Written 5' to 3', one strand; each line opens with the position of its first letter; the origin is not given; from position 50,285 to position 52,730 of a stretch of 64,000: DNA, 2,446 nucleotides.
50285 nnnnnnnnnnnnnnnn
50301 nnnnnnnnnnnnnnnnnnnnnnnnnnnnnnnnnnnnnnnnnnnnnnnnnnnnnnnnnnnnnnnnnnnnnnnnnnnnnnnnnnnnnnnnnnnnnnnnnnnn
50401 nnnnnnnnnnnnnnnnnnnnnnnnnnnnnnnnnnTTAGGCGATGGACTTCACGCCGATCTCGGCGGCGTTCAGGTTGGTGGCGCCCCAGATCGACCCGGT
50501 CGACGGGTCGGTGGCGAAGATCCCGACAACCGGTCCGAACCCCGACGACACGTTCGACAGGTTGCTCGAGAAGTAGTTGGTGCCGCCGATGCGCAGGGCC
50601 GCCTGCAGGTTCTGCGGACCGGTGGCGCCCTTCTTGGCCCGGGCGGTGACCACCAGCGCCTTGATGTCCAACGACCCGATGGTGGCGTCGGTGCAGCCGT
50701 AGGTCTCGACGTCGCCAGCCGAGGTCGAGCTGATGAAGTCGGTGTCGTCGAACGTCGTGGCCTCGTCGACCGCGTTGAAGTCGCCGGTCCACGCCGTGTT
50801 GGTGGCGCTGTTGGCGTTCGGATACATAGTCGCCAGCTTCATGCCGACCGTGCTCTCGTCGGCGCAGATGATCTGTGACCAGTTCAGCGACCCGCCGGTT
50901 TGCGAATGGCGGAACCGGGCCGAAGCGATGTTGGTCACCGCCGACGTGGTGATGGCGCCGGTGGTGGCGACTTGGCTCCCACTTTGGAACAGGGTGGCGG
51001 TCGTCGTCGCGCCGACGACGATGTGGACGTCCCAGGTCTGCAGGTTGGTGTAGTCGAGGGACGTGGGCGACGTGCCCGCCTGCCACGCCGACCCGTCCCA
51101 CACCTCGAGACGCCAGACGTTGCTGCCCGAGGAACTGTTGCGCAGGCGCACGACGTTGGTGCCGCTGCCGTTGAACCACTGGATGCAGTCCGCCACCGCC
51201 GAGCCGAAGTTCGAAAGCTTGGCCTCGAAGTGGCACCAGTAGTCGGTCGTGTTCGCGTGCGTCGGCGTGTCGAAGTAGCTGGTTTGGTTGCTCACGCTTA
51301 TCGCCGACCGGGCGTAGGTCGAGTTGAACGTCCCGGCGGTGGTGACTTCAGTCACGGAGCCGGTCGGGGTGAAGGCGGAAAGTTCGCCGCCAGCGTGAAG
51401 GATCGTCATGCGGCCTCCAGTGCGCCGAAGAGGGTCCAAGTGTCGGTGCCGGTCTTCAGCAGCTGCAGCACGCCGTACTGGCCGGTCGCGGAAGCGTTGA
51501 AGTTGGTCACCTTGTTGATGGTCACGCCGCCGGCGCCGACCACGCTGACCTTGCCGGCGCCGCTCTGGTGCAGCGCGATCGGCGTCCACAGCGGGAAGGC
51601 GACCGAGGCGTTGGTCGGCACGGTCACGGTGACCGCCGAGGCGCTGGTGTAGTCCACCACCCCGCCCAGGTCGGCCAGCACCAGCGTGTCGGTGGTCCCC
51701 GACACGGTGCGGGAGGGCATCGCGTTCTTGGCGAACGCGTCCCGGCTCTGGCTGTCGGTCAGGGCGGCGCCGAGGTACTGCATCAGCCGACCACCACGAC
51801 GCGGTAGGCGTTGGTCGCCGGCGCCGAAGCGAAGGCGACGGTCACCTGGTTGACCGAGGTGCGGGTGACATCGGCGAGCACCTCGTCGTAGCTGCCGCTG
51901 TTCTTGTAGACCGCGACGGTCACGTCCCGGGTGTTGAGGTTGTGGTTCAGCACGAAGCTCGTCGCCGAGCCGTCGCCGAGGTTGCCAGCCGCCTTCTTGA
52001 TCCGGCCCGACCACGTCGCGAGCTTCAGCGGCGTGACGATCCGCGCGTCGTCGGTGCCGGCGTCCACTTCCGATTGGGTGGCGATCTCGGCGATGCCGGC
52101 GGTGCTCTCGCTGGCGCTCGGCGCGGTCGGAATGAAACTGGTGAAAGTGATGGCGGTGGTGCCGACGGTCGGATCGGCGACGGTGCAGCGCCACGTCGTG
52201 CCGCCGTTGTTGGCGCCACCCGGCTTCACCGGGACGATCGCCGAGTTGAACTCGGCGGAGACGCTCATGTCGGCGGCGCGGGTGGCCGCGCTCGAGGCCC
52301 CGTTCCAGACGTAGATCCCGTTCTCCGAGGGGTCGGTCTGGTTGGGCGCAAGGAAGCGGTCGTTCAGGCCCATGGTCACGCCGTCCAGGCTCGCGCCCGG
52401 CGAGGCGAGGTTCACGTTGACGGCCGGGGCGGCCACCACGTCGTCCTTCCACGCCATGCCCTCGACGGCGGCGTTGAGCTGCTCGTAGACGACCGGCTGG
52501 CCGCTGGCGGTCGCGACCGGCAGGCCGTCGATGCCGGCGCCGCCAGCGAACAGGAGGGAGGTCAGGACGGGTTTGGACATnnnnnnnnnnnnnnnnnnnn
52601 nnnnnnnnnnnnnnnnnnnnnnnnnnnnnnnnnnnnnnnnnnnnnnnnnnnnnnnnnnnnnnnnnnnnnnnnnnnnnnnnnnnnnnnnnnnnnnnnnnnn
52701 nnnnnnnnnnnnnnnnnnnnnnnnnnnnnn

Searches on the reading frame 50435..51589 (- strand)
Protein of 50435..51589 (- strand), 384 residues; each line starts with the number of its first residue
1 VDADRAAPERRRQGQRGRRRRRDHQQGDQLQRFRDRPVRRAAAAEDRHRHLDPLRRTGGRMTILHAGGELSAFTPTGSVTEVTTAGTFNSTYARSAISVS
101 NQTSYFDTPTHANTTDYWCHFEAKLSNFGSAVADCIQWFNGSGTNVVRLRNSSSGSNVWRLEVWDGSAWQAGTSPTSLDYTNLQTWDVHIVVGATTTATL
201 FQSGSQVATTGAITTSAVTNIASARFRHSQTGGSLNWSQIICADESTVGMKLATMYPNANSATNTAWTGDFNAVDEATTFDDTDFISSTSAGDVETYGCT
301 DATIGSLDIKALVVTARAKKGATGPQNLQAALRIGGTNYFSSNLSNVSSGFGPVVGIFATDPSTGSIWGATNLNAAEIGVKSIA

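Call 3: search_protein_families(library=pfam, proteins=[window:50435-51589:-], max_evalue=1)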
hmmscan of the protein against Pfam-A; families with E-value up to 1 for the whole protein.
window:50435-51589:- (384 aa): 0 families

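Call 4: search_protein_families(library=phrogs, proteins=[window:50435-51589:-], max_evalue=0.1)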
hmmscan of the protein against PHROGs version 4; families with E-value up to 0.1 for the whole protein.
window:50435-51589:- (384 aa): 2 families
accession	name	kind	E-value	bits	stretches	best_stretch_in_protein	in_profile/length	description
phrog_6368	-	unknown function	4.1e-45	155.4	1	61-383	1-327/328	-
phrog_2448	-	unknown function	8.4e-08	32.8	1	260-382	207-333/335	-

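Call 45: search_dna_similar(query=window:50435-51409:-, collection=phages, mode=protein, max_evalue=0.001, max_rows=40)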
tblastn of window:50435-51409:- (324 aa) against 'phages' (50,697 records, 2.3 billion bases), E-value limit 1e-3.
Records with a match: 47; places in all: 57; records where one place covers at least 80% of the query: 30.
Best place of each record, by identity: <60% 47.
By first word of the organism name: Ruegeria 9; Vibrio 8; Brevundimonas 7; Dinoroseobacter 7; Sulfitobacter 3; Rhodobacter 3; Roseobacter 2; Silicibacter 2; Loktanella 2; Erythrobacter 1; and 3 more.
By host as written in the record: Ruegeria pomeroyi DSS-3 11; Vibrio breoganii 8; Dinoroseobacter shibae DFL12 7; Brevundimonas pondensis LVF1 4; Rhodobacter capsulatus YW1 3; - 2; Sulfitobacter sp. CB2047 2; Brevundimonas goettingensis LVF2 2; and 7 more.
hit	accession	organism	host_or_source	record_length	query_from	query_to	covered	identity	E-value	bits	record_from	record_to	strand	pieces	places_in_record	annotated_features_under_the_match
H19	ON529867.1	Brevundimonas phage vB_BpoS-Strzyga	Brevundimonas pondensis LVF1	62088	1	324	100%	35.1%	5e-36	143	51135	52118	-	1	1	hypothetical protein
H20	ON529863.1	Brevundimonas phage vB_BpoS-Polewnik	Brevundimonas pondensis LVF1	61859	1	324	100%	35.1%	1e-35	142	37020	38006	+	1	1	hypothetical protein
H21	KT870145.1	Roseobacter phage DSS3P8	Ruegeria pomeroyi DSS-3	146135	1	324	100%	30.4%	1e-16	87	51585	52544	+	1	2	hypothetical protein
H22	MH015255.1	Ruegeria phage vB_RpoS-V10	Ruegeria pomeroyi DSS-3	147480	1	324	100%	30.4%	1e-16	87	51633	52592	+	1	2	hypothetical protein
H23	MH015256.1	Ruegeria phage vB_RpoP-V13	Ruegeria pomeroyi DSS-3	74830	17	323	95%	28.8%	2e-14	80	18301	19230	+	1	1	hypothetical protein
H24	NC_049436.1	Ruegeria phage vB_RpoP-V13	Ruegeria pomeroyi DSS-3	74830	17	323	95%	28.8%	2e-14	80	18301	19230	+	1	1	hypothetical protein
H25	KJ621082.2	Dinoroseobacter phage DFL12phi1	Dinoroseobacter shibae DFL12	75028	1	322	99%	27.1%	9e-5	50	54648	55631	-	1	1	hypothetical protein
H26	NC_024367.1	Dinoroseobacter phage DFL12phi1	Dinoroseobacter shibae DFL12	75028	1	322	99%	27.1%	9e-5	50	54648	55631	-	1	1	hypothetical protein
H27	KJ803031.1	Dinoroseobacter phage vBDshPR2C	Dinoroseobacter shibae DFL12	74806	1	322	99%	26.6%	2e-6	56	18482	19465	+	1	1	hypothetical protein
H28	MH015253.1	Ruegeria phage vB_RpoP-V21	Ruegeria pomeroyi DSS-3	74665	1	321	99%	26.3%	4e-5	51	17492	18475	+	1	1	hypothetical protein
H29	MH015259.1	Ruegeria phage vB_RpoP-V17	Ruegeria pomeroyi DSS-3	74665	1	321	99%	26.3%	4e-5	51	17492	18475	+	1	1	hypothetical protein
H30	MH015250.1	Ruegeria phage vB_RpoP-V12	Ruegeria pomeroyi DSS-3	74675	1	321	99%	26.3%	4e-5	51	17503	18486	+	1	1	hypothetical protein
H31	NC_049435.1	Ruegeria phage vB_RpoP-V12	Ruegeria pomeroyi DSS-3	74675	1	321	99%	26.3%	4e-5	51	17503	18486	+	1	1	hypothetical protein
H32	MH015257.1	Ruegeria phage vB_RpoP-V14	Ruegeria pomeroyi DSS-3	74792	1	321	99%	26.3%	4e-5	51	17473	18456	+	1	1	hypothetical protein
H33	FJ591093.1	Silicibacter phage DSS3phi2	Ruegeria pomeroyi (strain DSS3)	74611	1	321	99%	26.3%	4e-5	51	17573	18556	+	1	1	hypothetical protein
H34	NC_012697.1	Silicibacter phage DSS3phi2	Ruegeria pomeroyi DSS-3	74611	1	321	99%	26.3%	4e-5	51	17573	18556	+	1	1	hypothetical protein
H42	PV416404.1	Erythrobacter phage XM05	Erythrobacter sp. JL475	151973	1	322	99%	23.7%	2e-9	65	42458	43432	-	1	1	tail assembly protein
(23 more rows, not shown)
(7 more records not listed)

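Call 47: get_annotated_region(hit=H34, flank=2500)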
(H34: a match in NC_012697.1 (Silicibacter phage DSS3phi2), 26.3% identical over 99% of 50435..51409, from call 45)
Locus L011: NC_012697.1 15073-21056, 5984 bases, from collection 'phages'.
description: Roseophage DSS3P2, complete genome.
organism: Silicibacter phage DSS3phi2 (NCBI taxid 490912)
taxonomy: Viruses; Duplodnaviria; Heunggongvirae; Uroviricota; Caudoviricetes; Schitoviridae; Rhodovirinae; Aorunvirus; Aorunvirus V12
host: Ruegeria pomeroyi DSS-3; source: Baltimore Inner Harbor sea water; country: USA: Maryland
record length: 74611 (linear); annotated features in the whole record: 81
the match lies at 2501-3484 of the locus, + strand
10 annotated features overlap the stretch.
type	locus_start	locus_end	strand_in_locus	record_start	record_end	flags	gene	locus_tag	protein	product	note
CDS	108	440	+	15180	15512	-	-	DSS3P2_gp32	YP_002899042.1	hypothetical protein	orf32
CDS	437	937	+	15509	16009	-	-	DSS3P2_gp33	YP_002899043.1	hypothetical protein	orf33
CDS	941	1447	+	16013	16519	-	-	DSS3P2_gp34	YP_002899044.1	hypothetical protein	orf34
CDS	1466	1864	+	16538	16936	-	-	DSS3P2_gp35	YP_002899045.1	hypothetical protein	orf35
CDS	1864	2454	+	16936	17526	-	-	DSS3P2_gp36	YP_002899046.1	hypothetical protein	orf36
CDS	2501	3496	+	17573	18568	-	-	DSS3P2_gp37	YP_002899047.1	hypothetical protein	orf37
CDS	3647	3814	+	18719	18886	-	-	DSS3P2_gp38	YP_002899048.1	hypothetical protein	orf38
CDS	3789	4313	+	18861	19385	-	-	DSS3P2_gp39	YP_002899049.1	nucleotide pyrophosphohydrolase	orf39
CDS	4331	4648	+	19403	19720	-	-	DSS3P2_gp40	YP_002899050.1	thioredoxin domain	orf40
CDS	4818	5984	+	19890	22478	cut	-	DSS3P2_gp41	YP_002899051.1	RIIA lysis inhibitor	orf41; N4 gp33-like protein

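Call 48: get_annotated_region(hit=H21, flank=2500)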
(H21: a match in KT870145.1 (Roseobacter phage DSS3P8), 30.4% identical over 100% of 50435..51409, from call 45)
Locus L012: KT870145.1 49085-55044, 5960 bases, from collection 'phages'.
description: Roseobacter phage DSS3P8, complete genome.
organism: Roseobacter phage DSS3P8 (NCBI taxid 1735562)
taxonomy: Viruses; Duplodnaviria; Heunggongvirae; Uroviricota; Caudoviricetes
host: Ruegeria pomeroyi DSS-3; source: -; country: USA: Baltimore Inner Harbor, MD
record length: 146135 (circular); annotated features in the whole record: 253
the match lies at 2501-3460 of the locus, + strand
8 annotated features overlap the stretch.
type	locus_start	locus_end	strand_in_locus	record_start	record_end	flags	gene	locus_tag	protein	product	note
CDS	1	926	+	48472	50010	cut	-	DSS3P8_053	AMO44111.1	hypothetical protein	gp053; hypothetical protein DUF2793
CDS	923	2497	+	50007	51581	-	-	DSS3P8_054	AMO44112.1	hypothetical protein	gp054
CDS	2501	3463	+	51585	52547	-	-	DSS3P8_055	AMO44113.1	hypothetical protein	gp055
CDS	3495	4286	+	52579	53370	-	-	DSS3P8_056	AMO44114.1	N-acetylmuramoyl-L-alanine amidase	gp056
CDS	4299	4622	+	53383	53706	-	-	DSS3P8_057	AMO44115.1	hypothetical protein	gp057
CDS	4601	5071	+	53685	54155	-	-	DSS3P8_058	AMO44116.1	hypothetical protein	gp058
CDS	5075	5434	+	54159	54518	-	-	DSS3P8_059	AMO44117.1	hypothetical protein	gp059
CDS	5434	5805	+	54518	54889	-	-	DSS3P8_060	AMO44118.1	hypothetical protein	gp060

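Call 51: search_solved_structures(query=A5, max_evalue=1)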
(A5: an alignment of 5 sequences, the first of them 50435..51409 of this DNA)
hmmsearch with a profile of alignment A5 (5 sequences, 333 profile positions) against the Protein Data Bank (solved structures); distinct sequences matched with E-value up to 1: 2.
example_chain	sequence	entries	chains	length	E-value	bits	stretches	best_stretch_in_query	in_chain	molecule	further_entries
2j4x_A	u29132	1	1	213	0.34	13.6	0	75-137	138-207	MITOGEN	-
6zn4_A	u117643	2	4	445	0.46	13.1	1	73-154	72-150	NADP-dependent malate dehydrogenase,Malate dehydrogenase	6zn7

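Call 61: get_annotated_region(hit=H42, flank=4000)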
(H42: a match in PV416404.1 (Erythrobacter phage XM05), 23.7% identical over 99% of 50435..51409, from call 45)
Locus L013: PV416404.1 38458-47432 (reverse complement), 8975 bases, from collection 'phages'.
description: Erythrobacter phage XM05, complete genome.
organism: Erythrobacter phage XM05 (NCBI taxid 3413945)
taxonomy: Viruses
host: Erythrobacter sp. JL475; source: -; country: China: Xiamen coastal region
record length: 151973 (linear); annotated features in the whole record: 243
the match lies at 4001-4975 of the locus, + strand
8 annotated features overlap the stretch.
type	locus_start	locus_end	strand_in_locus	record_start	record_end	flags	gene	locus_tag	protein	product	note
CDS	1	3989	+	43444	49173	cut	-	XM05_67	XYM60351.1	tail protein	-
CDS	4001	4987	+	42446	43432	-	-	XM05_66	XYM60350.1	tail assembly protein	-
CDS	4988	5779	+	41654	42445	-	-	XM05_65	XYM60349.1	minor tail protein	-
CDS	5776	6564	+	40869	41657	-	-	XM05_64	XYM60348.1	virion structural protein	-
CDS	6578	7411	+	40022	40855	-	-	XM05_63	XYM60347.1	amidase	-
CDS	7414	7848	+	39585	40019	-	-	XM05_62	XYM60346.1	hypothetical protein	-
CDS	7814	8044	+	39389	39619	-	-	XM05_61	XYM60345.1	hypothetical protein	-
CDS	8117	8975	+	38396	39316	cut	-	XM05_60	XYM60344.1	thymidylate synthase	-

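Call 67: find_related_loci(query=A5, collection=viral_contigs, flank=4000)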
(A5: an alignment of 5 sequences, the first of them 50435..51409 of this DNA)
Query A5 (324 aa) in viral_contigs; peptide patterns used: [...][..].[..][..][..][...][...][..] (x = any residue, [..] = any of these).
38 stretches matched a pattern; 10 encode a relative of the query (tblastn E <= 1e-3); 10 distinct loci.
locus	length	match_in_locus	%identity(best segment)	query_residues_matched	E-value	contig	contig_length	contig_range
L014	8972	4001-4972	30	1-324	8e-33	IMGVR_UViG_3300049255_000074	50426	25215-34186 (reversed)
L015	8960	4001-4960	34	1-324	9e-28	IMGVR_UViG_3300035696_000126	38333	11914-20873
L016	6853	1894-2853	34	1-324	9e-28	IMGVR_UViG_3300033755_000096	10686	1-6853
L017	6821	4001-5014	30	1-322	9e-22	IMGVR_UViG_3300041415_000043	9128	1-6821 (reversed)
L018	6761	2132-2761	32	110-322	2e-15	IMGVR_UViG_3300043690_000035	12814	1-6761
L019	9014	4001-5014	27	1-324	1e-11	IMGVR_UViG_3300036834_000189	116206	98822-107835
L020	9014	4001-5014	27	1-324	1e-11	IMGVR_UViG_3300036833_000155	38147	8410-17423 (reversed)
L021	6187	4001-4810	28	2-264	1e-9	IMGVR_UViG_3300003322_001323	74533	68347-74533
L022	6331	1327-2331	25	1-322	2e-9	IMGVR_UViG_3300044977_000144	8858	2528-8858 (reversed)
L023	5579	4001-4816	22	56-324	8e-8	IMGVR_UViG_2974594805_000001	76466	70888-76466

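Call 71: search_protein_families(library=pfam, proteins=[L019:5018-5929:+, L012:923-2497:+], max_evalue=0.1)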
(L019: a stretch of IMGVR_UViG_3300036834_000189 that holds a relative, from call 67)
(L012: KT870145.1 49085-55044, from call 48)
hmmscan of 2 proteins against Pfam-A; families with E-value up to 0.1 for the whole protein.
L019:5018-5929:+ (303 aa): 1 family
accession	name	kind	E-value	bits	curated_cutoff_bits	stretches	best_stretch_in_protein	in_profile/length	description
PF22479.2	Pam3_gp18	-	9.7e-18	65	24.2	1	173-271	2-100/101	Cyanophage baseplate Pam3 plug gp18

L012:923-2497:+ (524 aa): 0 families

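Call 74: find_related_loci(query=A8, collection=genome_contigs, flank=4000)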
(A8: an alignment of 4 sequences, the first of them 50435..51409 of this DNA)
Query A8 (324 aa) in genome_contigs; peptide patterns used: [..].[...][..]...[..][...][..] (x = any residue, [..] = any of these).
22 stretches matched a pattern, but none encodes a relative of the query by tblastn (E <= 1e-3).

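Call 81: search_protein_families(library=padloc, proteins=[window:50435-51409:-], max_evalue=0.01)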
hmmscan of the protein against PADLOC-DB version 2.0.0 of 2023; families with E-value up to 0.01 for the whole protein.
window:50435-51409:- (324 aa): 0 families

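Call 82: search_protein_families(library=ncbifam, proteins=[window:50435-51409:-], max_evalue=0.01)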
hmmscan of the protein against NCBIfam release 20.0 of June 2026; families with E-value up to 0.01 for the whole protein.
window:50435-51409:- (324 aa): 0 families

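Call 101: search_protein_families(library=pfam, proteins=[L018:2787-6761:+, L022:2338-2832:+, L015:5447-7405:+], max_evalue=0.01)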
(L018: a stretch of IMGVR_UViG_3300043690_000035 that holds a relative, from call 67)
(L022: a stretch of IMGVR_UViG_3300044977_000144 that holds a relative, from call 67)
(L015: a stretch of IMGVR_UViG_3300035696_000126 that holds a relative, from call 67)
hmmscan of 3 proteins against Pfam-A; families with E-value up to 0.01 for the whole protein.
L018:2787-6761:+ (1325 aa): 2 families
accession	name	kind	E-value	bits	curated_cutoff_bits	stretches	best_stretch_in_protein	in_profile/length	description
PF05345.18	He_PIG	-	0.00021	22.1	24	1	68-131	11-84/96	Putative Ig domain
PF09931.15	Phage_phiJL001_Gp84_N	-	0.003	18.2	26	1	306-448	2-148/160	Baseplate hub protein, N-terminal attachment domain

L022:2338-2832:+ (164 aa): 2 families
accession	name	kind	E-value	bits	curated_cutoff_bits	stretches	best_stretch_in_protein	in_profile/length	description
PF05345.18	He_PIG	-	3.5e-05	24.6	24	1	86-148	35-96/96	Putative Ig domain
PF22484.2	DUF6986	-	0.00086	18.7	27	1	74-94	309-329/408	Domain of unknown function (DUF6986)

L015:5447-7405:+ (652 aa): 1 family
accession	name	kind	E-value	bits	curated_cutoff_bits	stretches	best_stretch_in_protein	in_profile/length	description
PF12810.13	ALK_LTK_GRD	-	8.6e-25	88.6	24.5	2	32-220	7-200/243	ALK/LTK, Glycine-rich domain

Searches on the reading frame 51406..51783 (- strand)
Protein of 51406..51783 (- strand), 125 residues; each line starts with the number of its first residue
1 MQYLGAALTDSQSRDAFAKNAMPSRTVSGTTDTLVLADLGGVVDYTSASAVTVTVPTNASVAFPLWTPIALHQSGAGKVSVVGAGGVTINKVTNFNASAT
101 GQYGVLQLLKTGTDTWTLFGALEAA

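Call 110: search_protein_families(library=phrogs, proteins=[window:51406-51783:-], max_evalue=0.001)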
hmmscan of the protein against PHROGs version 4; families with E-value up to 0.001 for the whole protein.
window:51406-51783:- (125 aa): 7 families
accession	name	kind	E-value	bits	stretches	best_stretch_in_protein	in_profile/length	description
phrog_8780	-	tail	5.6e-18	65.5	1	27-122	661-755/755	minor tail protein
phrog_21510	-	unknown function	5.4e-14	52.8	1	21-124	453-555/555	-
phrog_21978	-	unknown function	1.5e-13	52.2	1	5-123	109-218/220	-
phrog_18179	-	head and packaging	1.2e-11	45.5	1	20-123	379-481/482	virion structural protein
phrog_16053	-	tail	2.5e-09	38.1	1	30-123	63-151/310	tail fiber protein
phrog_6953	-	tail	2.3e-06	28.1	1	66-123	192-249/251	tail fiber protein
phrog_20194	-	unknown function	3.5e-06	27.2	1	29-120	295-384/495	-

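Call 111: search_protein_families(library=pfam, proteins=[window:51406-51783:-], max_evalue=1)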
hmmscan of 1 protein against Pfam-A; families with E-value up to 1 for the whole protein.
window:51406-51783:- (125 aa): 1 family
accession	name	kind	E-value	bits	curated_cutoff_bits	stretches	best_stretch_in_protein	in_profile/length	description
PF09102.15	Exotox-A_target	-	0.098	13.1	25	1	3-50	47-93/142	Exotoxin A, targeting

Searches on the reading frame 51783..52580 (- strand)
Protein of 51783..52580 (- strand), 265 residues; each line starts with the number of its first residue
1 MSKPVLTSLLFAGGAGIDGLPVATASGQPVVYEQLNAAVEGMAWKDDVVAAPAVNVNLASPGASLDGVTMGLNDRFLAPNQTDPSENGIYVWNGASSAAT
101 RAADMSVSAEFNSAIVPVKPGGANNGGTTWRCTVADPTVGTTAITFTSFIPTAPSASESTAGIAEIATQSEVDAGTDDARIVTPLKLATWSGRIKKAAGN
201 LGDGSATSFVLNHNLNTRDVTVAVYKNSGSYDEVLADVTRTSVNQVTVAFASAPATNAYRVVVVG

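Call 3: search_protein_families(library=pfam, proteins=[window:51783-52580:-], max_evalue=1)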
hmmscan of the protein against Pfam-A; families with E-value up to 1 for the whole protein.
window:51783-52580:- (265 aa): 0 families

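Call 4: search_protein_families(library=phrogs, proteins=[window:51783-52580:-], max_evalue=0.1)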
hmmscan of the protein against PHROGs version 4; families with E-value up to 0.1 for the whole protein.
window:51783-52580:- (265 aa): 20 families
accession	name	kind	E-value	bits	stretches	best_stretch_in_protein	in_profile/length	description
phrog_2647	-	head and packaging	2.1e-48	166.1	1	31-264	104-335/336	head decoration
phrog_2824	-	head and packaging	4.8e-26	92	1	44-265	934-1151/1151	virion structural protein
phrog_38707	-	unknown function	3.7e-20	73.1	1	175-265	585-675/675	-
phrog_8309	-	unknown function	3.1e-19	70.3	1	157-265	210-312/312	-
phrog_27782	-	unknown function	3e-15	56.9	1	31-150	153-271/644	-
phrog_16867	-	unknown function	1.5e-12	47.9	1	34-151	61-179/631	-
phrog_30390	-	unknown function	1.1e-11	44.9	1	63-192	547-688/766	-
phrog_24595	-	head and packaging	2.7e-11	44.4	1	8-153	8-151/325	virion structural protein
phrog_972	-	tail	1.1e-10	41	1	155-195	679-719/1246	tail fiber protein proximal subunit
phrog_910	-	tail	1.2e-10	42.2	1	151-190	47-86/497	tail collar fiber protein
phrog_16122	-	head and packaging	1.4e-10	41.7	1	177-263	439-522/526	virion structural protein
phrog_17264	-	unknown function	2.7e-10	41.2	1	53-169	6-117/147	-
phrog_15547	-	unknown function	4.7e-08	33.7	1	140-219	125-206/373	-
phrog_27448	-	unknown function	1.6e-06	29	1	200-265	131-195/195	-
phrog_4849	-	tail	2.7e-06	27.1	1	138-207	122-188/788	tail protein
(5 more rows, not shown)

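Call 81: search_protein_families(library=padloc, proteins=[window:51783-52580:-], max_evalue=0.01)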
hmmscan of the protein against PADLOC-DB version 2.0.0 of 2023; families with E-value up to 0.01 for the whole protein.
window:51783-52580:- (265 aa): 0 families

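Call 82: search_protein_families(library=ncbifam, proteins=[window:51783-52580:-], max_evalue=0.01)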
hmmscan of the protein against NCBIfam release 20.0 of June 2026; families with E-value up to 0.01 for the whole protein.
window:51783-52580:- (265 aa): 0 families
